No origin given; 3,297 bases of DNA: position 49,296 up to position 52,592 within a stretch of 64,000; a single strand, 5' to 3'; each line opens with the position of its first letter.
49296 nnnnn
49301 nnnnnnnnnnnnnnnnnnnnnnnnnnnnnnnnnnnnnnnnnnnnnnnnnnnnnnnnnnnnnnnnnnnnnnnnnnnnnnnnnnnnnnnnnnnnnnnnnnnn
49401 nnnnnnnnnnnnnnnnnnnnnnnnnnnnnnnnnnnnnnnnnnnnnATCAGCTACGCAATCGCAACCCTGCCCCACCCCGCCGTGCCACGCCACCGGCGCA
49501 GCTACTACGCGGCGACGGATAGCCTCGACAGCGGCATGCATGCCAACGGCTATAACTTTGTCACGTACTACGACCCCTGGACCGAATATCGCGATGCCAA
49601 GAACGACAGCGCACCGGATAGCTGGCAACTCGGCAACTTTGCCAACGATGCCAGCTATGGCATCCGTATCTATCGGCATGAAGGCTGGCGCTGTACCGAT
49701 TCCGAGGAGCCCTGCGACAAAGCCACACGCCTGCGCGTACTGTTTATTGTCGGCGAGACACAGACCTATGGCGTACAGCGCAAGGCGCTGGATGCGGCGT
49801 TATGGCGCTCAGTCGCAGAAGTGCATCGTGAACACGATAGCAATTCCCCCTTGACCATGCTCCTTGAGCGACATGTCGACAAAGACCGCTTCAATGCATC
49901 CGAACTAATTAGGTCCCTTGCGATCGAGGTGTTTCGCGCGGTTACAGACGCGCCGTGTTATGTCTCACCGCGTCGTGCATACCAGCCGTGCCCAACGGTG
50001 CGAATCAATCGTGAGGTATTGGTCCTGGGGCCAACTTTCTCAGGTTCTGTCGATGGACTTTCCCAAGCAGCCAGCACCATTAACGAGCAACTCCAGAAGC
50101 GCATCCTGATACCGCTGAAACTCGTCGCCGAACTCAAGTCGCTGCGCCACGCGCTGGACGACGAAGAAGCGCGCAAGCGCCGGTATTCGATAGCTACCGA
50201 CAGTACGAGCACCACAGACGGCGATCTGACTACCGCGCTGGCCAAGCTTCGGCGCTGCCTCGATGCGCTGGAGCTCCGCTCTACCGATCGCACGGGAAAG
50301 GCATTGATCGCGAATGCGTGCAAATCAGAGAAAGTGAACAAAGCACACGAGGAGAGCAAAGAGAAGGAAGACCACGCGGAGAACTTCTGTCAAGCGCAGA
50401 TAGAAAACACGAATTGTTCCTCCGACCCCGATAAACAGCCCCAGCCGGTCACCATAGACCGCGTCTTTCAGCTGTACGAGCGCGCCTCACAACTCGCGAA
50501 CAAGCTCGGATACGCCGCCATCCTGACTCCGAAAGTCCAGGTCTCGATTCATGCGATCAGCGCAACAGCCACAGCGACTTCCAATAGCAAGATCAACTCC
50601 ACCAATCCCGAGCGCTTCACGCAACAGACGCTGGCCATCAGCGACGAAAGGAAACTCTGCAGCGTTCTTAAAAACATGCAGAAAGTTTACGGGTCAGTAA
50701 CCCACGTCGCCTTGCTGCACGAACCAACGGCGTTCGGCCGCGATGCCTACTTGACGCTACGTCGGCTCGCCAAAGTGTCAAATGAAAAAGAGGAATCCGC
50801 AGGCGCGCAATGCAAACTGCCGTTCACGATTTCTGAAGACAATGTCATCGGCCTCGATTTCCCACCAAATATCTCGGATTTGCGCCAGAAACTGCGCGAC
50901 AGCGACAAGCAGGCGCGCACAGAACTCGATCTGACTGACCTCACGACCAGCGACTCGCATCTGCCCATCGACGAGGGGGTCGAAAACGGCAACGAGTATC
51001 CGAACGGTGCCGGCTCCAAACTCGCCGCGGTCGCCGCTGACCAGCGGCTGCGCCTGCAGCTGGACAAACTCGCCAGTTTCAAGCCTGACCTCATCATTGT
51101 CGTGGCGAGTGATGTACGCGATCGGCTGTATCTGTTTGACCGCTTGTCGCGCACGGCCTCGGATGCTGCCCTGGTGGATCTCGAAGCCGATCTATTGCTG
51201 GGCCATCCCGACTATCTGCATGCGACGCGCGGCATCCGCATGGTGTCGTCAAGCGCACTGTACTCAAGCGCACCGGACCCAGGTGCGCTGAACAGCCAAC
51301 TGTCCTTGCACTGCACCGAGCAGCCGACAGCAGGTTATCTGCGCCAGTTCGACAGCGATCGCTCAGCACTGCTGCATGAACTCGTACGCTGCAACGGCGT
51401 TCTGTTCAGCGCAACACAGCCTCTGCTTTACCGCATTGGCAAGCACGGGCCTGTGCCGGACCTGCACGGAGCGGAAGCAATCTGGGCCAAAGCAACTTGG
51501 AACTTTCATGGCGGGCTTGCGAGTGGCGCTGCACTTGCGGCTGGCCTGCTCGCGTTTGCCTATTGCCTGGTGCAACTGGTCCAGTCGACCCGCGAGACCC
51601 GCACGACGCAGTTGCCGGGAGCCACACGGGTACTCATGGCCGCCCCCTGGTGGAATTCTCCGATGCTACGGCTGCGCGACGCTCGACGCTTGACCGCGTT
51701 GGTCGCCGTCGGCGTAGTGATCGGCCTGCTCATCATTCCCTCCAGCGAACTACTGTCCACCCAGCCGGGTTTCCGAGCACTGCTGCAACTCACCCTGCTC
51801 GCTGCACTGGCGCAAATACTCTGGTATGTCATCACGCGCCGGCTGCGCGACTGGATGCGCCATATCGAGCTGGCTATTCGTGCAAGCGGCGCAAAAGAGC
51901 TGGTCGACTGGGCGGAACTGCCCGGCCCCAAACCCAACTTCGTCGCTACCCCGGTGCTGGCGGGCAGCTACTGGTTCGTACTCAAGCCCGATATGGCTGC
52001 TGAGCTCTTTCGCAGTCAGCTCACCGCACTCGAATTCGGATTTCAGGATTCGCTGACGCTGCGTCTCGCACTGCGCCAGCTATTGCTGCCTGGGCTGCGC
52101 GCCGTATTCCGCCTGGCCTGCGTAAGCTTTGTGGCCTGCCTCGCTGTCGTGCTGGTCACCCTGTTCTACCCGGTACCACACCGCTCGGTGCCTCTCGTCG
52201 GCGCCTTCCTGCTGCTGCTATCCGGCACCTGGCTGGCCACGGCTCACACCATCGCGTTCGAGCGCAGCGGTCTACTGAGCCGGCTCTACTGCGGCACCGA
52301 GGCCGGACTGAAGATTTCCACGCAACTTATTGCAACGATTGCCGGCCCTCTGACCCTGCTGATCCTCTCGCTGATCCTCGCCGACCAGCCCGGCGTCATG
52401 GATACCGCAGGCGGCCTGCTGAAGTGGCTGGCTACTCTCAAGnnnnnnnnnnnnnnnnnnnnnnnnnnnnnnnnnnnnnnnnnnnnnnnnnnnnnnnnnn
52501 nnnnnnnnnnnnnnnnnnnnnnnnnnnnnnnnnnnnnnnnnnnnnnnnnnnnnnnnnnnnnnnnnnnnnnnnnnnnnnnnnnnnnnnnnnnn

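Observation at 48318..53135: Uncharacterised two-gene module: giant receptor-like membrane protein plus pseudo-hydrolase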

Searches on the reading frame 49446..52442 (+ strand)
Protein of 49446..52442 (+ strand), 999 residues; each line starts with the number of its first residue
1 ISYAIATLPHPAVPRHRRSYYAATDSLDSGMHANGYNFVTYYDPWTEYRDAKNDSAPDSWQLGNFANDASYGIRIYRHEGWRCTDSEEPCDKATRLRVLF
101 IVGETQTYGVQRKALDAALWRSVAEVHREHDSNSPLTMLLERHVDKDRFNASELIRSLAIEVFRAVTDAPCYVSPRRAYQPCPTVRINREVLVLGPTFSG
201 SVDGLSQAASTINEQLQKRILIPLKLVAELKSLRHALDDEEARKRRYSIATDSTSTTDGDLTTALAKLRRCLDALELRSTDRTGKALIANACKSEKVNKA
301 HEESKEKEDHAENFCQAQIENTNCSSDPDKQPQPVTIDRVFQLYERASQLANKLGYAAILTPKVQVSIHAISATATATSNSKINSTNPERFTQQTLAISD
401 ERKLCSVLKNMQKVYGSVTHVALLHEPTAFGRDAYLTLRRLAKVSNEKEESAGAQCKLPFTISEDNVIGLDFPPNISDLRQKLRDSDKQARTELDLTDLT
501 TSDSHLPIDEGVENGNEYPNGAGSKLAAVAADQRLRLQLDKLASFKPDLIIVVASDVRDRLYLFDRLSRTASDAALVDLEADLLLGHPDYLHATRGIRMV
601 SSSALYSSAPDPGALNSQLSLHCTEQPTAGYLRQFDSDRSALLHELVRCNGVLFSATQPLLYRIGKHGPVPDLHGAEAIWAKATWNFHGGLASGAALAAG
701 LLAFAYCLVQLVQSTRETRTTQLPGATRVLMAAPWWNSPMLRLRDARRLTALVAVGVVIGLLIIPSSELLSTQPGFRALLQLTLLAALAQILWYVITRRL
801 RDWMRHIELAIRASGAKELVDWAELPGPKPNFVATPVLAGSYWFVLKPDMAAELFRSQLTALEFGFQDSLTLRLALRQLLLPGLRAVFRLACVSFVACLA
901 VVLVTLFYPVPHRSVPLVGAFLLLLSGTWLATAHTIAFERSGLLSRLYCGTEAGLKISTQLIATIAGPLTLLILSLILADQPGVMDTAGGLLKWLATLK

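Call 40: search_protein_representatives(alignment_id=A2)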
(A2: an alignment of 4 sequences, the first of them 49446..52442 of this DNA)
Query: 4 sequences, 970 profile positions. Proteins with E-value up to 0.001 (for the whole library): 2766; up to 1e-10: 1864; up to 1e-30: 478. The best 150 are listed.
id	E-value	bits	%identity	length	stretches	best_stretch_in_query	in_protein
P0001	0.0e+00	1665.0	-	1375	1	1-970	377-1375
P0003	0.0e+00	1535.6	-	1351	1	1-969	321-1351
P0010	1.8e-276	936.5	-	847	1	96-969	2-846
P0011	1.2e-187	642.4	-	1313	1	1-967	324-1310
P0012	2.5e-166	571.9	-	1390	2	1-753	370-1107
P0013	4.5e-165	567.8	-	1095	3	342-965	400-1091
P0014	6.1e-161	554.1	-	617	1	364-969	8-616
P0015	1.0e-137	477.2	-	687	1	310-966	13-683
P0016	1.9e-100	353.8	-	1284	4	335-868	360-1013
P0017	4.9e-93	329.3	-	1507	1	2-963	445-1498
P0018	8.5e-91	321.9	-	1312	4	335-859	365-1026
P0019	1.1e-88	314.9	-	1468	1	2-963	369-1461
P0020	1.4e-88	314.6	-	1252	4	340-873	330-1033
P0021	1.0e-86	308.4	-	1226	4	341-860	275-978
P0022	1.3e-85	304.8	-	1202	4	337-711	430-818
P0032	6.6e-74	266.0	-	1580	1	3-964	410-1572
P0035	2.2e-72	261.0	-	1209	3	340-966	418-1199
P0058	3.2e-61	224.1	-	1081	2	335-963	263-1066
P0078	8.5e-55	202.8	-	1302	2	189-967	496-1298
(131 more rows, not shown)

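Call 43: search_protein_families(library=pfam, alignment_id=A5, max_evalue=0.01)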
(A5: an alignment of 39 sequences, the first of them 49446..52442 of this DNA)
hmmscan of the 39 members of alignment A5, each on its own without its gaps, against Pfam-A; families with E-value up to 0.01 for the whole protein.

A. member 1, window:49446-52442:+ (999 aa): 0 families

B. families by the number of members that match (of 39 scanned): 2 families
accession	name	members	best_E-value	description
PF02322.20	Cyt_bd_oxida_II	1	0.00022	Cytochrome bd terminal oxidase subunit II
PF06009.19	Laminin_II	1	0.0014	Laminin Domain II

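Call 52: search_solved_structures(query=A5, max_evalue=10, show_alignments=2)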
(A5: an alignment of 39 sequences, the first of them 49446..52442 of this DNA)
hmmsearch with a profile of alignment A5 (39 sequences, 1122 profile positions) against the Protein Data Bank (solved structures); distinct sequences matched with E-value up to 10: 63 (the best 60 are shown).
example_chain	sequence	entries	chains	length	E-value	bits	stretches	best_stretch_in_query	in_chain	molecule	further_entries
6b87_A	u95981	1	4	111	0.0039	18.3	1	781-856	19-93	TMHC2_E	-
7ocy_A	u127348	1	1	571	0.027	15.6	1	665-922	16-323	ABC transporter ATP-binding protein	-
9m8m_M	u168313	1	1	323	0.19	12.8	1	655-797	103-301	Reaction center protein M chain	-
9qks_C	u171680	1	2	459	0.22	12.5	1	68-163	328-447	ESX secretion system protein YukC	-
9gv5_A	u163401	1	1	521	0.24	12.4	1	766-885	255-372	Monocarboxylate transporter 8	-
9fkn_A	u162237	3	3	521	0.24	12.4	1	766-885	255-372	Monocarboxylate transporter 8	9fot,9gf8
8zkn_A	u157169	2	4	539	0.26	12.3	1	766-885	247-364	Monocarboxylate transporter 8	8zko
9dwy_A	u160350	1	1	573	0.31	12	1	767-885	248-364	Monocarboxylate transporter 8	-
7wkd_R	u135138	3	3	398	0.41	11.6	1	661-888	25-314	Thyrotropin-releasing hormone receptor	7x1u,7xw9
7x1t_A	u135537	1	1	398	0.43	11.6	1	661-888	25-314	Thyrotropin-releasing hormone receptor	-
8s2t_R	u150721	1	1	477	0.49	11.4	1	625-798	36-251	Beta-1 adrenergic receptor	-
9tam_A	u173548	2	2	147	0.51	11.3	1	788-896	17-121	NADH-quinone oxidoreductase subunit A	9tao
7bu6_A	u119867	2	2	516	0.66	10.9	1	635-797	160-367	Endolysin,Endolysin,Endolysin,Beta-1 adrenergic receptor chimera | Endolysin,Endolysin,Beta-1 adrenergic receptor chimera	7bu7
8rd2_A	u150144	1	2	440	0.67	10.9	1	37-166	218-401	Invariant surface glycoprotein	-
3rko_A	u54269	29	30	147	0.75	10.8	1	788-896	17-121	NADH-QUINONE OXIDOREDUCTASE SUBUNIT A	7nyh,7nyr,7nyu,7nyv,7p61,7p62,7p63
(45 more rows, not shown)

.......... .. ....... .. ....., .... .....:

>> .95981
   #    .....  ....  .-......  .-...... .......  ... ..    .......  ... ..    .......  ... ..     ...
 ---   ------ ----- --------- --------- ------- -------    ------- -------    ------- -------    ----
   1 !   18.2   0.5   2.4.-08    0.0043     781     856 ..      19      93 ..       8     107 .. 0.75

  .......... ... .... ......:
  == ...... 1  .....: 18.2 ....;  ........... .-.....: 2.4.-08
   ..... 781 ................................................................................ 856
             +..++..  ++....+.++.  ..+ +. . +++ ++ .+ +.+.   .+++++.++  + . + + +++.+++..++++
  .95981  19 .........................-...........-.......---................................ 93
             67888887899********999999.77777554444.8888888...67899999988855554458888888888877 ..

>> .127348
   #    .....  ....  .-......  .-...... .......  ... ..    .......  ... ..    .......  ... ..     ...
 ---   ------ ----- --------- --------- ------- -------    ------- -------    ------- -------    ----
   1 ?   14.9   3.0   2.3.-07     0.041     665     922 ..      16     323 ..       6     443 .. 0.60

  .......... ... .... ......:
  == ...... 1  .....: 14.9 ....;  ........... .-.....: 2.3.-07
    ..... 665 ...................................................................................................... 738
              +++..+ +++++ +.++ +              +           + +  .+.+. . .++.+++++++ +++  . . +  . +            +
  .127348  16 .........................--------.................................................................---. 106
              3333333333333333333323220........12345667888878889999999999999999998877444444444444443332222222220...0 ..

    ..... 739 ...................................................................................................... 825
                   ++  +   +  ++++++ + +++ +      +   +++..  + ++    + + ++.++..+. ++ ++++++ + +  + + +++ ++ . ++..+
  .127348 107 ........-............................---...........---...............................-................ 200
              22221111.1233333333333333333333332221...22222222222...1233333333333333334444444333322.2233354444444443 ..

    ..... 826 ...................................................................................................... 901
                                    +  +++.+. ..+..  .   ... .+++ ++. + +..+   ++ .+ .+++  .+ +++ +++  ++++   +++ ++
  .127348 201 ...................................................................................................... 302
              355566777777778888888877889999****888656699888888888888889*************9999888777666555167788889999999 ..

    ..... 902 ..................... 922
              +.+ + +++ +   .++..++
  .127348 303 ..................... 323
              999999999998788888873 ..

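Call 54: list_cluster_members(proteins=[P0011, P0012, P0013, P0016, P0017, P0019, P0032, P0035, P0058, P0078])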
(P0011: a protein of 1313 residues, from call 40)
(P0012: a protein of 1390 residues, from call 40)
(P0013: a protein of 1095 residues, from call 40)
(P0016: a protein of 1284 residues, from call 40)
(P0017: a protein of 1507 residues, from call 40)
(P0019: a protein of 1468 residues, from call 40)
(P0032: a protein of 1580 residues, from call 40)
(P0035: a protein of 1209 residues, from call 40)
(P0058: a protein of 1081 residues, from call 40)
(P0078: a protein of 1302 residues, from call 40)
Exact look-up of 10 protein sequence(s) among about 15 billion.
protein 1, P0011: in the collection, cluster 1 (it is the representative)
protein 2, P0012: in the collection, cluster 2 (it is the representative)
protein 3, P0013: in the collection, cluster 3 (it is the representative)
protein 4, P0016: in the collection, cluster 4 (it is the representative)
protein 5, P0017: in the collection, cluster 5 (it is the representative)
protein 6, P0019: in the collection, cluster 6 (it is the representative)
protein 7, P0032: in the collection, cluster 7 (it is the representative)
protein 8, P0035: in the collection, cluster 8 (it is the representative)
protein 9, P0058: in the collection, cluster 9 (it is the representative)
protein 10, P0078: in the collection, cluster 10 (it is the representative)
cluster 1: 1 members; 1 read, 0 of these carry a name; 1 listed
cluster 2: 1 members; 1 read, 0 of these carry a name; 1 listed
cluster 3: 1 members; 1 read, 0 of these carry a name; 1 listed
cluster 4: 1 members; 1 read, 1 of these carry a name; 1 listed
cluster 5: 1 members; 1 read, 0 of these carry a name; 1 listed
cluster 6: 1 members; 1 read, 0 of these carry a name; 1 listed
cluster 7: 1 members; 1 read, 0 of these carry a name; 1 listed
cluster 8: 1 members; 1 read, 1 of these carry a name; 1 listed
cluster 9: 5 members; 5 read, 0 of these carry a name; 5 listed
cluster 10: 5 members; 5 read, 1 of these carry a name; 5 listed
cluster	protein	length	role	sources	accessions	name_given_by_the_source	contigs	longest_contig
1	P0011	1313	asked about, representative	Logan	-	-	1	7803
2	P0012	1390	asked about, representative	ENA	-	-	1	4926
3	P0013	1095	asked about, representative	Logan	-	-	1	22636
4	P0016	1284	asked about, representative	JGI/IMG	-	hypothetical protein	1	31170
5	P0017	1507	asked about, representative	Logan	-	-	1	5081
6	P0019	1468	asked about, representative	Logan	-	-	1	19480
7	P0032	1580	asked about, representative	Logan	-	-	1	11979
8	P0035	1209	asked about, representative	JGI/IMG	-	hypothetical protein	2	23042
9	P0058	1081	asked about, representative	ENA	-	-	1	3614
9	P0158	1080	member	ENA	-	-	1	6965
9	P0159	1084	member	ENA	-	-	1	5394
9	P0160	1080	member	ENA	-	-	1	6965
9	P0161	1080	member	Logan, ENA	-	-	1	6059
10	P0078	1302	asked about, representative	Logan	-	-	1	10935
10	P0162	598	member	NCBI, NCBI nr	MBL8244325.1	MAG: hypothetical protein JNL89_09055 [Rhodanobacteraceae bacterium] | hypothetical protein [Rhodanobacteraceae bacterium]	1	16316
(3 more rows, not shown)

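Call 55: find_encoding_contigs(protein=P0011, flank=6000, max_places=2)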
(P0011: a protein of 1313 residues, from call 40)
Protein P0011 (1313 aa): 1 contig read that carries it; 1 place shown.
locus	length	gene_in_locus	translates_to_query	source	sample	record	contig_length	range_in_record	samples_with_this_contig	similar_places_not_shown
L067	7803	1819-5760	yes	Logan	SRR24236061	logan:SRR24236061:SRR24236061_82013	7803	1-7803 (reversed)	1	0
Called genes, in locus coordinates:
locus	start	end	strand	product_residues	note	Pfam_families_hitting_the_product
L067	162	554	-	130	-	-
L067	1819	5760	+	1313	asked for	-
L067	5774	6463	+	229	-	-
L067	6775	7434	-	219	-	PF01081:Aldolase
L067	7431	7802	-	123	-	?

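Call 56: find_encoding_contigs(protein=P0013, flank=6000, max_places=2)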
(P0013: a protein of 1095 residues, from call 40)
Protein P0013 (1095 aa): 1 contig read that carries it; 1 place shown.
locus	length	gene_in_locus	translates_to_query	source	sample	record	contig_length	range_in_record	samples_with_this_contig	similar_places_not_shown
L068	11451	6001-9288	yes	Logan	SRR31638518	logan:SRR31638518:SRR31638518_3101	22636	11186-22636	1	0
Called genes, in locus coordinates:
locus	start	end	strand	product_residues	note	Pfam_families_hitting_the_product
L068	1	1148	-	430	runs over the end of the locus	-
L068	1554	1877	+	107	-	-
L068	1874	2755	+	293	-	-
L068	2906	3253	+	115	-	PF04828:GFA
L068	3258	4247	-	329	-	PF01734:Patatin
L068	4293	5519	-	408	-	PF13480:Acetyltransf_6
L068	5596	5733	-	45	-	-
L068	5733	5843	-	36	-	-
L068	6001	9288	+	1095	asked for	-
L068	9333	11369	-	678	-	PF13688:Reprolysin_5, PF13574:Reprolysin_2, PF13583:Reprolysin_4 (weak), PF13582:Reprolysin_3, PF04151:PPC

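Call 59: find_encoding_contigs(protein=P0012, flank=6000, max_places=2)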
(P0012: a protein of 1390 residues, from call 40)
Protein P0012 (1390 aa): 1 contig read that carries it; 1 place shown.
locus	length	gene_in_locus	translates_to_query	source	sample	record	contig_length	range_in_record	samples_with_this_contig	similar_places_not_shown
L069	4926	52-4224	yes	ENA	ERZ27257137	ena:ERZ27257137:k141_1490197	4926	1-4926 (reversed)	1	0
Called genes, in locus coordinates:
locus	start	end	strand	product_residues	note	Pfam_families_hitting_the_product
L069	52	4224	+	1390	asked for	-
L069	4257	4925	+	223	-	?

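Call 61: predict_structure(alignment_id=A5)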
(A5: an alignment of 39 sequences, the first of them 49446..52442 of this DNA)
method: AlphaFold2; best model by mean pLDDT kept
length: 999 residues; sequences in the alignment: 39
mean_pLDDT: 78.7   pTM: 0.75
mean pLDDT of the five models: 78.7, 76.6, 75.5, 75.3, 74.0
residues with pLDDT >= 90: 415; 70-90: 294; 50-70: 172; < 50: 118
segments of 3 or more residues with pLDDT < 50: 133-186, 311-327, 511-514, 615-618, 676-691, 722-731, 768-772
pLDDT, mean of each block of 10 residues (from residue 1): 92 87 95 92 83 55 71 93 68 87 92 93 74 43 40 38 35 44 52 93 94 89 88 94 83 67 91 89 69 66 54 45 46 72 91 87 89 93 89 93 95 89 95 96 87 78 96 82 74 67 53 54 71 92 95 94 90 91 90 88 78 52 60 89 88 78 85 56 41 71 92 84 45 53 64 69 56 74 92 90 90 91 92 91 80 88 90 93 93 95 82 83 93 94 94 88 91 89 66 74
secondary structure, 60 per line:
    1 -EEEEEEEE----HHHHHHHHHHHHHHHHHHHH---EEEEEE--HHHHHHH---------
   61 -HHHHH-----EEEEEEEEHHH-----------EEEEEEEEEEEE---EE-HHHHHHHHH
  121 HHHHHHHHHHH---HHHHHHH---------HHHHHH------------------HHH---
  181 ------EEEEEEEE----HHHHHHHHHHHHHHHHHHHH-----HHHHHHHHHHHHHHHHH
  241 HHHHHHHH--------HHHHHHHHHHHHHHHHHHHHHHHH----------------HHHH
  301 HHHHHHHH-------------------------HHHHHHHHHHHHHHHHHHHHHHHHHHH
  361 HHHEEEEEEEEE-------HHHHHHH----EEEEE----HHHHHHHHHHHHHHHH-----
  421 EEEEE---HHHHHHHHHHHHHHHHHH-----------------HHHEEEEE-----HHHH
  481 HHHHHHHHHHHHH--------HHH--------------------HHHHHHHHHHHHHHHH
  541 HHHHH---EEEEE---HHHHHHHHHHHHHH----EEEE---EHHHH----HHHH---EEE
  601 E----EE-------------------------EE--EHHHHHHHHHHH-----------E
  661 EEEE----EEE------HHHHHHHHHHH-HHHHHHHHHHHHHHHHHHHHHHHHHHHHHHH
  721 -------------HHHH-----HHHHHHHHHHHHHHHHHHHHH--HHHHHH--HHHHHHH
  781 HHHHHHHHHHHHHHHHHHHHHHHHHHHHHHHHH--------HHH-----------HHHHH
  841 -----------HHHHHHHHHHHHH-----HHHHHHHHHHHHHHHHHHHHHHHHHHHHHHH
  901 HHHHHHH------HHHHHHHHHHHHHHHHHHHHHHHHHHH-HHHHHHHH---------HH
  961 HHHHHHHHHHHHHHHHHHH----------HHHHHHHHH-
elements in order (helices of 4 or more, strands of 3 or more residues): E2-9 H14-33 E37-42 H45-51 H62-66 E72-79 E94-105 H112-131 H135-141 H151-156 E187-194 H199-218 H224-248 H257-280 H297-308 H334-363 E364-372 H380-386 E391-395 H400-415 E421-425 H429-446 E467-471 H477-493 H525-545 E549-553 H557-570 E575-578 H583-586 H591-594 E598-601 H638-648 E660-664 E669-671 H678-688 H690-720 H734-737 H743-763 H766-771 H774-813 H836-840 H852-864 H870-907 H914-940 H942-949 H959-979 H990-998

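Call 63: fold_search(model_id=the predicted structure, library=pdb)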
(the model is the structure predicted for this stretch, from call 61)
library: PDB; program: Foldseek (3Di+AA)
matches with E <= 10: 288; with E <= 0.001: 1
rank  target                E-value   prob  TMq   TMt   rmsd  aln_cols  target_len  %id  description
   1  8wch_A                6.9e-04  1.00  0.17  0.40  11.5       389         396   11  Crystal structure of SAR11_0655 bound to a co-purified ligand, L-pyroglutamate (released 2024-07-17)
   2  4jb0                  1.3e-03  1.00  0.17  0.41  10.0       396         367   11  Rhodopseudomonas palustris (strain CGA009) Rp1789 transport protein (released 2013-04-17)
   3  6n51_A                3.0e-03  0.87  0.17  0.21  36.0       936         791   12  Metabotropic Glutamate Receptor 5 bound to L-quisqualate and Nb43 (released 2019-01-23)
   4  9mb9_R                3.8e-03  0.84  0.15  0.20  35.3       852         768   10  Cryo-EM structure of Gi-bound GPCR (released 2025-10-01)
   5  6n51_B                4.4e-03  0.84  0.17  0.21  36.0       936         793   12  Metabotropic Glutamate Receptor 5 bound to L-quisqualate and Nb43 (released 2019-01-23)
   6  3ukj                  5.0e-03  1.00  0.17  0.43  10.0       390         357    9  Crystal structure of extracellular ligand-binding receptor from Rhodopseudomonas palustris HaA2 (released 2011-11-23)
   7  3tx6                  5.0e-03  1.00  0.17  0.41  11.2       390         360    9  The Structure of a putative ABC-transporter periplasmic component from Rhodopseudomonas palustris (released 2011-11-09)
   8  4evq_A                5.3e-03  1.00  0.16  0.41   7.3       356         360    9  Crystal structure of ABC transporter from R. palustris - solute binding protein (RPA0668) in complex with 4-hydroxyben (released 2012-05-23)
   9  8wgc_A                7.3e-03  0.72  0.16  0.19  36.7       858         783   10  heterodimer of mGlu2 and mGlu4 bound with mGlu2 agonist LY379268 (released 2024-11-27)
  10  9opw_A                7.6e-03  1.00  0.15  0.28  13.0       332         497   14  Structure of the sweet receptor in the apo state, extracellular domain (released 2025-09-03)
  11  7c7q_A                8.0e-03  0.84  0.17  0.24  27.6       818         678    9  Cryo-EM structure of the baclofen/BHFF-bound human GABA(B) receptor in active state (released 2020-07-01)
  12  4eyq                  8.3e-03  1.00  0.17  0.42  10.6       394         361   11  Crystal structure of solute binding protein of ABC transporter from Rhodopseudomonas palustris HaA2 in complex with caff (released 2012-05-30)
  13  4nv3_A                8.3e-03  1.00  0.16  0.40  10.2       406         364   10  The crystal structure of a solute-binding protein (N280D mutant) from Anabaena variabilis ATCC 29413 in complex with v (released 2013-12-11)
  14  2lbp                  9.2e-03  1.00  0.16  0.39  11.2       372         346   10  STRUCTURE OF THE L-LEUCINE-BINDING PROTEIN REFINED AT 2.4 ANGSTROMS RESOLUTION AND COMPARISON WITH THE LEU(SLASH)ILE(SLA (released 1989-07-12)
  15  8x0g_A                1.0e-02  0.72  0.16  0.20  35.3       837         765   10  Human FL Metabotropic glutamate receptor 5, mGlu5-5M with quisqualate, Acc conformation (purified with PAM VU0409551 b (released 2024-11-06)
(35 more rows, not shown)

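Call 68: search_protein_families(library=ncbifam, alignment_id=A5, max_evalue=0.01)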
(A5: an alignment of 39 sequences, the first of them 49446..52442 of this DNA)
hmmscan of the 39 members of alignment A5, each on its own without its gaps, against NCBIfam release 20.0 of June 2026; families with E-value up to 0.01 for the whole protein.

A. member 1, window:49446-52442:+ (999 aa): 0 families

B. families by the number of members that match (of 39 scanned): 1 family
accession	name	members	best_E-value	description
NF000259.2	blaNDM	1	0.0013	NDM family subclass B1 metallo-beta-lactamase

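Call 74: search_protein_families(library=pfam, proteins=[L067:162-554:-], max_evalue=0.01)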
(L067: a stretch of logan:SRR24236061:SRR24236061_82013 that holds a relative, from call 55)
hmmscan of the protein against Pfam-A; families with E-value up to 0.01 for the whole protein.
L067:162-554:- (130 aa): 0 families

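Call 81: search_protein_families(library=pfam, proteins=[L067:5774-6460:+, L069:4257-4925:+], max_evalue=1)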
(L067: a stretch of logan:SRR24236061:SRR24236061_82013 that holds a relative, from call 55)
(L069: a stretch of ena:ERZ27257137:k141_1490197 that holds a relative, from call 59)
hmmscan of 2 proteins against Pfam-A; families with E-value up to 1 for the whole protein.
L067:5774-6460:+ (229 aa): 1 family
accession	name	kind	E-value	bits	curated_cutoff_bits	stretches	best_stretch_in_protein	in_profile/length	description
PF06620.16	DUF1150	-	0.066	13.8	25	0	2-30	40-67/76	Protein of unknown function (DUF1150)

L069:4257-4925:+ (223 aa): 1 family
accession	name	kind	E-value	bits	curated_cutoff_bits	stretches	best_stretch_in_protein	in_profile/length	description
PF05990.18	DUF900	-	0.0011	18.9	20.5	1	85-143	96-149/232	Alpha/beta hydrolase of unknown function (DUF900)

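Call 93: search_dna_similar(query=window:49446-52442:+, collection=plasmids, mode=protein, max_rows=10)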
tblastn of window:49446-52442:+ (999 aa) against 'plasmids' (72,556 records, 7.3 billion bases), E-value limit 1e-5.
No match.
